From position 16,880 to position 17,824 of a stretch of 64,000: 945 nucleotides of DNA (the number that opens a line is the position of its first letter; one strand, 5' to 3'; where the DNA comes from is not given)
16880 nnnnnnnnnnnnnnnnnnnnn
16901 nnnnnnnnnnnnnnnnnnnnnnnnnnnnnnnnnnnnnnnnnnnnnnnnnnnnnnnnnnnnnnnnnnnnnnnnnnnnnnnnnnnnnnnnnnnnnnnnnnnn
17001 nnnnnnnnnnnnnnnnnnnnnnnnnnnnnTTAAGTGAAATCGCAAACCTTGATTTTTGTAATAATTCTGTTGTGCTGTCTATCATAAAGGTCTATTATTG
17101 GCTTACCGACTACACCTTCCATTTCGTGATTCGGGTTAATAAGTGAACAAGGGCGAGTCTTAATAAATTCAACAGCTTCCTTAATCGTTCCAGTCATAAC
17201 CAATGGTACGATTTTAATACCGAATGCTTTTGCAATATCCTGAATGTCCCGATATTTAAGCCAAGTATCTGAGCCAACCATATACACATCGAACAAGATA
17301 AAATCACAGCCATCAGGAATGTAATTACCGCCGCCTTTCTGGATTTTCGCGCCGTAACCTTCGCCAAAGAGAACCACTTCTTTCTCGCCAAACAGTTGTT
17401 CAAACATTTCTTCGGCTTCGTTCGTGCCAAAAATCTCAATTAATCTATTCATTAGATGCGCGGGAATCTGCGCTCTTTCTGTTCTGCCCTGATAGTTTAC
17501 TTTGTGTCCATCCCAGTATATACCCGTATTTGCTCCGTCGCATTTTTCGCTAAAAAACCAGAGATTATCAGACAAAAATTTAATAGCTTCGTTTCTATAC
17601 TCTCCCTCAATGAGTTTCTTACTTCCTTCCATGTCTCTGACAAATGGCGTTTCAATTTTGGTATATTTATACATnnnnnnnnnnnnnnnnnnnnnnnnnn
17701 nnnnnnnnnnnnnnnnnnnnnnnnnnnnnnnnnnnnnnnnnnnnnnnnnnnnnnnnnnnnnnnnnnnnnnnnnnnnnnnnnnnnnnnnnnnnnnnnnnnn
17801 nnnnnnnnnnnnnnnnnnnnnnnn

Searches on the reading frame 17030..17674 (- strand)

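Call 9: search_protein_families(library=phrogs, max_evalue=0.00001, proteins=[window:17030-17674:-])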
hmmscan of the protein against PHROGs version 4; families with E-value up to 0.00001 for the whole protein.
window:17030-17674:- (214 aa): 2 families
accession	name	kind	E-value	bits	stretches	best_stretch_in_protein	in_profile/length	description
phrog_548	-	DNA, RNA and nucleotide metabolism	2.2e-19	70.9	1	23-213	19-233/341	RNA ligase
phrog_968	-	DNA, RNA and nucleotide metabolism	1.1e-08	35.5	1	75-190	255-370/398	RNA ligase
